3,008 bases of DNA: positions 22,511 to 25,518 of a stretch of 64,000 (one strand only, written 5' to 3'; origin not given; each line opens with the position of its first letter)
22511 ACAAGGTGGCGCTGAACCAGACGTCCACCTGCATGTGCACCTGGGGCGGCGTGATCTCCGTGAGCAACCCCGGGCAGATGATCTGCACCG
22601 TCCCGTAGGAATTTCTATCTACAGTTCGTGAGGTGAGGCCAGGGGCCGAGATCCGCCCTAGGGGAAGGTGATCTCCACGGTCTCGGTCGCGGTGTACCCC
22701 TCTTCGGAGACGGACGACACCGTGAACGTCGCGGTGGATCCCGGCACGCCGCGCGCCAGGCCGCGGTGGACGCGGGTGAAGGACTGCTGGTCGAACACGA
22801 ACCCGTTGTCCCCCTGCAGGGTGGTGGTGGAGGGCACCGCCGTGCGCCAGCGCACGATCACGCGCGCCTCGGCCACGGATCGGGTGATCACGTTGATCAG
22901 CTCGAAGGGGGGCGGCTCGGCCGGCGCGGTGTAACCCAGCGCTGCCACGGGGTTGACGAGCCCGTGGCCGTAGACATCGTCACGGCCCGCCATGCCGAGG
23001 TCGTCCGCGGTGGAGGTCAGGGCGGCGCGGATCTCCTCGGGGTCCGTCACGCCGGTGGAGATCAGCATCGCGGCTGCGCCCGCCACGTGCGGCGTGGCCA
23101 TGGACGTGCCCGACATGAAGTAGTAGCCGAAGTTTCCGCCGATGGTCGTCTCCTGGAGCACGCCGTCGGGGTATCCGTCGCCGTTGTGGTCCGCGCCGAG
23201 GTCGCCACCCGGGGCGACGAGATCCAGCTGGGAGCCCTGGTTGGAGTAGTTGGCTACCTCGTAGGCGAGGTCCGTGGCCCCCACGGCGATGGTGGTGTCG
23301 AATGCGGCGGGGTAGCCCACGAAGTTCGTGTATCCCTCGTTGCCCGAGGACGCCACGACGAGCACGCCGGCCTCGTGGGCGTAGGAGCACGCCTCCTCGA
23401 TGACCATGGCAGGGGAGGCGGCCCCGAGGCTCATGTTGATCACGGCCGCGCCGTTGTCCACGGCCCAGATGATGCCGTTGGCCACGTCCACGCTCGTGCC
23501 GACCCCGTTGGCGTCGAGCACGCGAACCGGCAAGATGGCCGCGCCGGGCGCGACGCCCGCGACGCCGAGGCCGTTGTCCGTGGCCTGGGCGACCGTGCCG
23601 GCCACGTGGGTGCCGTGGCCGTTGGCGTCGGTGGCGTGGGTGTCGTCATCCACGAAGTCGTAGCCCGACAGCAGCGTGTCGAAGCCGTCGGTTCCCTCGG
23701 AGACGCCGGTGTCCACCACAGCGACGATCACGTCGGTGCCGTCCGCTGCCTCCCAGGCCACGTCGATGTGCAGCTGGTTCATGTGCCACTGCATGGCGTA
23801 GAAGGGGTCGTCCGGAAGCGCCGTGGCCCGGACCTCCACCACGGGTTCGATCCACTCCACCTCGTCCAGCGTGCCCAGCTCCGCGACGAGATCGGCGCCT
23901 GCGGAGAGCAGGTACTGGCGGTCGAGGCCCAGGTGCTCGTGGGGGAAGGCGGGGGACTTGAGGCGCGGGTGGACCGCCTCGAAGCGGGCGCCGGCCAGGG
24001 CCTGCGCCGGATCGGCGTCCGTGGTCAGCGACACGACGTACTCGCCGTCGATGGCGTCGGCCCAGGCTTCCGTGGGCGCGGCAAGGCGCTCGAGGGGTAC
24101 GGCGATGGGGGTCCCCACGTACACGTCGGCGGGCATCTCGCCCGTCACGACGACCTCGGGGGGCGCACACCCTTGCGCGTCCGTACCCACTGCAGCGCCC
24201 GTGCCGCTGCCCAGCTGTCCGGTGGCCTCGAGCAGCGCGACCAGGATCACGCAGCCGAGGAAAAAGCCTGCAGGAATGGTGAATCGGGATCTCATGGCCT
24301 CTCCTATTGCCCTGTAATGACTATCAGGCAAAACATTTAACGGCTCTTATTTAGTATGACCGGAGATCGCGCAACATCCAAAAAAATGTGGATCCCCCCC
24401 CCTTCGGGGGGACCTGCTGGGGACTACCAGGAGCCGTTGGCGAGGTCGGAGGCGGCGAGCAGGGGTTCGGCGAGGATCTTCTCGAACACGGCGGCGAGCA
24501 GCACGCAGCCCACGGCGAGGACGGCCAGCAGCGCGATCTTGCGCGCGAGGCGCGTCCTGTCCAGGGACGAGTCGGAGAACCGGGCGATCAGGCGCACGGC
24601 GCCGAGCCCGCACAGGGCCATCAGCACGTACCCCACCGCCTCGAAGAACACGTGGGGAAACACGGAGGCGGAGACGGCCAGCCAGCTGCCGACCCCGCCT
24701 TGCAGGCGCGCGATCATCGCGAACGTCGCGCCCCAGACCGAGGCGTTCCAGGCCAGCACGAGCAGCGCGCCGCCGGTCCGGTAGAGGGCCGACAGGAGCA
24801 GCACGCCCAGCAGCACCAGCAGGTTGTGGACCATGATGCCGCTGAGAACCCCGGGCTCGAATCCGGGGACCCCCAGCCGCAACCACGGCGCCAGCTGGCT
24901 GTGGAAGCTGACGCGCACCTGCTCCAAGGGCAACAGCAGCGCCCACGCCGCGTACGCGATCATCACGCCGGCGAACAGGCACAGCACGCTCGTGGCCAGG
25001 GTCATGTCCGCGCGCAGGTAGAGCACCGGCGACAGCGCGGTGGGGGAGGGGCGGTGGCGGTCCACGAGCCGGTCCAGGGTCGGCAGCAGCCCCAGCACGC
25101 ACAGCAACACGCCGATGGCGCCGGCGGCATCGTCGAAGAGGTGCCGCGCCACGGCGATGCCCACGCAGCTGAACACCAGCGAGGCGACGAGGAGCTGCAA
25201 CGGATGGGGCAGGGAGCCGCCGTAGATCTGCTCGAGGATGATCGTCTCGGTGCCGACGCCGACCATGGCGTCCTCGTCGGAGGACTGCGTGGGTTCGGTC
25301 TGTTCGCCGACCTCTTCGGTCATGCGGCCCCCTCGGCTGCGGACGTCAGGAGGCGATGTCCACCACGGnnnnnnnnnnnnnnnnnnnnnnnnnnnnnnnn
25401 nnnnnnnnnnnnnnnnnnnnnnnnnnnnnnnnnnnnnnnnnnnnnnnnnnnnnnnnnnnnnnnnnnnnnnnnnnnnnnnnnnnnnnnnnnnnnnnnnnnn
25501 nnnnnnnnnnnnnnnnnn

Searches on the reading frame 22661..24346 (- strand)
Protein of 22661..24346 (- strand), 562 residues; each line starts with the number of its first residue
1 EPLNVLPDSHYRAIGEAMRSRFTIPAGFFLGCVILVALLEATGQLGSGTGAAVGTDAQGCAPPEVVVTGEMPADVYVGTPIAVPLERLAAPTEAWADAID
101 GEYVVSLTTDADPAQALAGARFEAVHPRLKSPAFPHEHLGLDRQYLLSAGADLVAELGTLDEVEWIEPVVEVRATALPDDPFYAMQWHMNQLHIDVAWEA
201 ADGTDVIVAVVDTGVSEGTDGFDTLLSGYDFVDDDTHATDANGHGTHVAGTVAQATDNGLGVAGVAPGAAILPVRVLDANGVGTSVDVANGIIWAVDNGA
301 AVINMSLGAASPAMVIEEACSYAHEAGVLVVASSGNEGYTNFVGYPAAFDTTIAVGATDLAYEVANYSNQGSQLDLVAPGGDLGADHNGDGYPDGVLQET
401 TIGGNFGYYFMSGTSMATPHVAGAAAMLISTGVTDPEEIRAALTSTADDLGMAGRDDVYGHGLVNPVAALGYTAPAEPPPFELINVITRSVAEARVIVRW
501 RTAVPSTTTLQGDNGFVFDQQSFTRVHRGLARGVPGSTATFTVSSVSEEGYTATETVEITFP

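Call 36: search_protein_families(library=pfam, proteins=[window:22661-24346:-], max_evalue=0.001)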
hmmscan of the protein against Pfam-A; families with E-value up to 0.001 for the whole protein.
window:22661-24346:- (562 aa): 1 family
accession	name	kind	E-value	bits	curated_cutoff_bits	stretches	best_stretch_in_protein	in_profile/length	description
PF00082.27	Peptidase_S8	-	1.6e-54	185.7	21.8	1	203-462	1-288/288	Subtilase family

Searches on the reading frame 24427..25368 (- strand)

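Call 36: search_protein_families(library=pfam, proteins=[window:24427-25368:-], max_evalue=0.001)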
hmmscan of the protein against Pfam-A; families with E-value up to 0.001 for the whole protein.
window:24427-25368:- (314 aa): 1 family
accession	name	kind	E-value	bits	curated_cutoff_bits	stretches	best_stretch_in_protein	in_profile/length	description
PF01944.22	SpoIIM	-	3.8e-08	33.9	26.9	1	129-296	3-158/163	Stage II sporulation protein M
